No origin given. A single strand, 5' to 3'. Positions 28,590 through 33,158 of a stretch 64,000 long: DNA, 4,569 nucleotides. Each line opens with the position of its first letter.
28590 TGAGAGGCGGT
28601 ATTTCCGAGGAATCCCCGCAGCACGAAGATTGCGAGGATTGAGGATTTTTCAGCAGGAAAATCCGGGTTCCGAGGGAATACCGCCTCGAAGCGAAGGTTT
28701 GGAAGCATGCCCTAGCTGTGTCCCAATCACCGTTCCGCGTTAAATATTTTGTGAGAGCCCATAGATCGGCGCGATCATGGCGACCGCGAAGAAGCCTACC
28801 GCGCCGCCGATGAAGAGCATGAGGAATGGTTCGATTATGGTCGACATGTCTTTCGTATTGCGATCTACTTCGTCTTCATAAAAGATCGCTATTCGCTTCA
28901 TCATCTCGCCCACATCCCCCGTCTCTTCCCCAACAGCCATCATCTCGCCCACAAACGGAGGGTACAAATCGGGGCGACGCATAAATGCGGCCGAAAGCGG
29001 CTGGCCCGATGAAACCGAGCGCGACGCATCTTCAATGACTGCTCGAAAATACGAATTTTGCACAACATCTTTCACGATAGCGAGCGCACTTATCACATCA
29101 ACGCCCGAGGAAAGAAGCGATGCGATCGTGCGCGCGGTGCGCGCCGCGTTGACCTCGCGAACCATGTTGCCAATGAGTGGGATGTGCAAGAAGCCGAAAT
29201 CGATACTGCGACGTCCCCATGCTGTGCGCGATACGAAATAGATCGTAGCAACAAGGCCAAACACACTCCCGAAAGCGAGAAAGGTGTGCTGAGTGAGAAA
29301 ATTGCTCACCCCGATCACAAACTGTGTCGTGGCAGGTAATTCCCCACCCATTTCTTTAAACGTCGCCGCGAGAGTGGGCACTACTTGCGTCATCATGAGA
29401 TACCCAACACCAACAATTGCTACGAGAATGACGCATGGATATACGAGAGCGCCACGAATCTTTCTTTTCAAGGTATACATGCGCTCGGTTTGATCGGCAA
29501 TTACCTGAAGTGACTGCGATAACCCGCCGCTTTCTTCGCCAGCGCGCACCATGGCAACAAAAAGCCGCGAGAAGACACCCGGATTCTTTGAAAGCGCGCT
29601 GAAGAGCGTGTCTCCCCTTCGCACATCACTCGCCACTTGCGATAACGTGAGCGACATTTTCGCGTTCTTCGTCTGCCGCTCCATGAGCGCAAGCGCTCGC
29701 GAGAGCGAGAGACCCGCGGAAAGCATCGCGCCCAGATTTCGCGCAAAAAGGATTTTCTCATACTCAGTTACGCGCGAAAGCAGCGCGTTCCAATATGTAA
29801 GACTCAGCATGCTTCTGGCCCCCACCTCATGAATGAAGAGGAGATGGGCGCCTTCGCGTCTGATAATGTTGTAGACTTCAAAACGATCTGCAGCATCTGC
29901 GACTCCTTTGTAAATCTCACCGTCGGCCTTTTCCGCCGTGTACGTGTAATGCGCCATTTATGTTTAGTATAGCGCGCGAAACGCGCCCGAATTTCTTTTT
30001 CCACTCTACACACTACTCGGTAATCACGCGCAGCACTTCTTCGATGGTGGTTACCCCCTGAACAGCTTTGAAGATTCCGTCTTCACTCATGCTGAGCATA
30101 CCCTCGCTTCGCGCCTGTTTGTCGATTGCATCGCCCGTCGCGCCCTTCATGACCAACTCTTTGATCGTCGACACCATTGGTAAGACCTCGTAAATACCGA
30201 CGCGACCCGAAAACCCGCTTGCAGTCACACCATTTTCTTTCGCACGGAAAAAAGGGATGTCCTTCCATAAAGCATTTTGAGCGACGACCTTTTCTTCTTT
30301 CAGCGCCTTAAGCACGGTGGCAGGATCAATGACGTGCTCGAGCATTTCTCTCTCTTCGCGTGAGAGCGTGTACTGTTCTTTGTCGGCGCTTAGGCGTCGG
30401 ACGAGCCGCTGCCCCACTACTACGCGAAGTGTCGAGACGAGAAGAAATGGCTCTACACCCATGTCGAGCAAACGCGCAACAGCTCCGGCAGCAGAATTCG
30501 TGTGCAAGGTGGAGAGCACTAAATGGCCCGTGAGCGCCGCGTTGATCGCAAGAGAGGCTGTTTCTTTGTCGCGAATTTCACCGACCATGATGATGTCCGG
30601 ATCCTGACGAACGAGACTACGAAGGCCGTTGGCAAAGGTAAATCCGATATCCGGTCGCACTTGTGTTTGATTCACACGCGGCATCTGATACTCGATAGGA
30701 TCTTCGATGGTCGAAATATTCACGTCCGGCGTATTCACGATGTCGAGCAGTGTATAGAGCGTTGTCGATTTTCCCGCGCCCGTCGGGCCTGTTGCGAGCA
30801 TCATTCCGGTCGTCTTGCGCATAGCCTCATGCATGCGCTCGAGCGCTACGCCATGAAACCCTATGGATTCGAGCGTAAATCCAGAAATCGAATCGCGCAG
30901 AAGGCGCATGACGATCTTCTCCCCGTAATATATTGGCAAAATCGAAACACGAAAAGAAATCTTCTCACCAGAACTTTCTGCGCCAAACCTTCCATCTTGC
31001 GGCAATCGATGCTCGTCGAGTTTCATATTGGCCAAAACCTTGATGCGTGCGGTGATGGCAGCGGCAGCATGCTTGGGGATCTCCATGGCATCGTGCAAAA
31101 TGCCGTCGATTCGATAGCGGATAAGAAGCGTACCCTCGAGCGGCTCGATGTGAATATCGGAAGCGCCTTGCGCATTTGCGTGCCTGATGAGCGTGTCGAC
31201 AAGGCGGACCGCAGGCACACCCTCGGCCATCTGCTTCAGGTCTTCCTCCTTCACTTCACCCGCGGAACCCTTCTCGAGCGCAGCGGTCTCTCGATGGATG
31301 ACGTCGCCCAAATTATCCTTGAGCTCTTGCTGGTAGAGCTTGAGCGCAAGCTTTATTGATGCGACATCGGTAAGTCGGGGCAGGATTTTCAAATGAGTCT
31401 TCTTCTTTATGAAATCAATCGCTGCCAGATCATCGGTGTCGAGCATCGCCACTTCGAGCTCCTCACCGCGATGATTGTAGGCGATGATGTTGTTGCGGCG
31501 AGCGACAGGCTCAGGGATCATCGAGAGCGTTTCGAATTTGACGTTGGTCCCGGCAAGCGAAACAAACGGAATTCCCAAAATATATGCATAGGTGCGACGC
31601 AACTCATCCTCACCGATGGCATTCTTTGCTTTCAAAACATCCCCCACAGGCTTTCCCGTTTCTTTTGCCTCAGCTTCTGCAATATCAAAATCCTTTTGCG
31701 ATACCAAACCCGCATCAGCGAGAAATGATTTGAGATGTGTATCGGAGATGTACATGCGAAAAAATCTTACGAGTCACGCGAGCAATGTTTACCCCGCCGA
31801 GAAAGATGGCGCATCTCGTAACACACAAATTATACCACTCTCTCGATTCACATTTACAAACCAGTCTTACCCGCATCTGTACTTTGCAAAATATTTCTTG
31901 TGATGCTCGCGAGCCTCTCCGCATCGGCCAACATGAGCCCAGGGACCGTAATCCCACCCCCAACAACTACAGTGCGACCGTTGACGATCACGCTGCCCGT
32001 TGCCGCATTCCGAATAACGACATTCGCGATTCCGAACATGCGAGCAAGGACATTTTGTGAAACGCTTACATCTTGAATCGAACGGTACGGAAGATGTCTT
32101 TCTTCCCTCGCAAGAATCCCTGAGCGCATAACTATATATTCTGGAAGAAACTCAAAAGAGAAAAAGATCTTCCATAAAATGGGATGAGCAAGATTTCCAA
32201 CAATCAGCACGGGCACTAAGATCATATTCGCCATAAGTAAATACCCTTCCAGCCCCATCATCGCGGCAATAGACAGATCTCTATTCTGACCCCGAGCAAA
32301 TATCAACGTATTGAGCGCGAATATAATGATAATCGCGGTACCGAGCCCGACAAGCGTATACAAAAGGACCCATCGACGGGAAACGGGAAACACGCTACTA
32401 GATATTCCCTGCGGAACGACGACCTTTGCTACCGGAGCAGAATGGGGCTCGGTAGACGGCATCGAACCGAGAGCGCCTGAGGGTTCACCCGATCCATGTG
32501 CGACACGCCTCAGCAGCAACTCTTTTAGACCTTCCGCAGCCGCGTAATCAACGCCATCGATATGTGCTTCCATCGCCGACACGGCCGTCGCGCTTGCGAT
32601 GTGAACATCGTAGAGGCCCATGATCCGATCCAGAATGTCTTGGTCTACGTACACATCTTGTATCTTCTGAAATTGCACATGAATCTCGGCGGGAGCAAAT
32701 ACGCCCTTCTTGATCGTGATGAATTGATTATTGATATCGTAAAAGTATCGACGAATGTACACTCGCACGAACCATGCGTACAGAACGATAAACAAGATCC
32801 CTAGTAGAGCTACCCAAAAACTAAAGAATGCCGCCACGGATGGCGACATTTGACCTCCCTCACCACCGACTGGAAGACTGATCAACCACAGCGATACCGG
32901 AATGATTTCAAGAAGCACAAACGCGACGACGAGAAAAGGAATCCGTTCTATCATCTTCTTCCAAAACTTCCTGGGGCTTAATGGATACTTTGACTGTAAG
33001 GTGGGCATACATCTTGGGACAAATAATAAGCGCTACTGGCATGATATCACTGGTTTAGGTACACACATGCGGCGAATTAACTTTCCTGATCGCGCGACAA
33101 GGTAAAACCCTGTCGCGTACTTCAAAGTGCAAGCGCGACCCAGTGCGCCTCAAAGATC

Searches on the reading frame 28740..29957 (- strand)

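Call 17: search_protein_families(library=pfam, proteins=[window:28740-29957:-], max_evalue=0.001)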
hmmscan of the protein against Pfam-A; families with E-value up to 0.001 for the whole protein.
window:28740-29957:- (405 aa): 1 family
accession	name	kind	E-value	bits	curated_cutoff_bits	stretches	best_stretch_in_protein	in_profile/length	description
PF00482.28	T2SSF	-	4.8e-60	201.5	25.2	2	71-194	1-125/125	Type II secretion system (T2SS), protein F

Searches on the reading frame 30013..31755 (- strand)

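Call 52: search_protein_families(library=pfam, proteins=[window:30013-31755:-], max_evalue=0.001)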
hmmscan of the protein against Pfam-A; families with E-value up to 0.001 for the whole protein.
window:30013-31755:- (580 aa): 2 families
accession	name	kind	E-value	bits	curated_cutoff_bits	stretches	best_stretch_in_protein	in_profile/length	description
PF00437.27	T2SSE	-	2.2e-117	392.3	24.9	1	180-576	6-370/370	Type II/IV secretion system protein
PF05157.20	MshEN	-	1.8e-10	41.1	23.1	1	60-144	1-86/90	MshEN domain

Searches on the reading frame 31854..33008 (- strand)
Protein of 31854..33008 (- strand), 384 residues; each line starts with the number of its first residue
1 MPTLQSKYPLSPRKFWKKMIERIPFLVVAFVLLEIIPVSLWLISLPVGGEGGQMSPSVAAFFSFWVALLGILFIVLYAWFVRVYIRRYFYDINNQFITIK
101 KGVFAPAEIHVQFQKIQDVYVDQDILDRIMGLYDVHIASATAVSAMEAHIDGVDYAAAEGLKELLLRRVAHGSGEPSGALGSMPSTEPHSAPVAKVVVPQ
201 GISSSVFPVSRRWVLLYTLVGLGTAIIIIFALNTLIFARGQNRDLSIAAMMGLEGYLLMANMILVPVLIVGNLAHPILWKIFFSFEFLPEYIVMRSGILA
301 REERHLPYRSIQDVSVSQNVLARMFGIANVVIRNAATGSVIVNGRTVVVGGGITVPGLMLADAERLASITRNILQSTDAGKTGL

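Call 52: search_protein_families(library=pfam, proteins=[window:31854-33008:-], max_evalue=0.001)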
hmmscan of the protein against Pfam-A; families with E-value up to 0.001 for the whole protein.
window:31854-33008:- (384 aa): 2 families
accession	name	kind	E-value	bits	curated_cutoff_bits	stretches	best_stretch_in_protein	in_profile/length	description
PF03703.20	bPH_2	-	1.3e-28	99.5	22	2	283-367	4-75/78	Bacterial PH domain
PF24649.1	DUF7642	-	3.9e-09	36.9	27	0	300-340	31-71/100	Domain of unknown function (DUF7642)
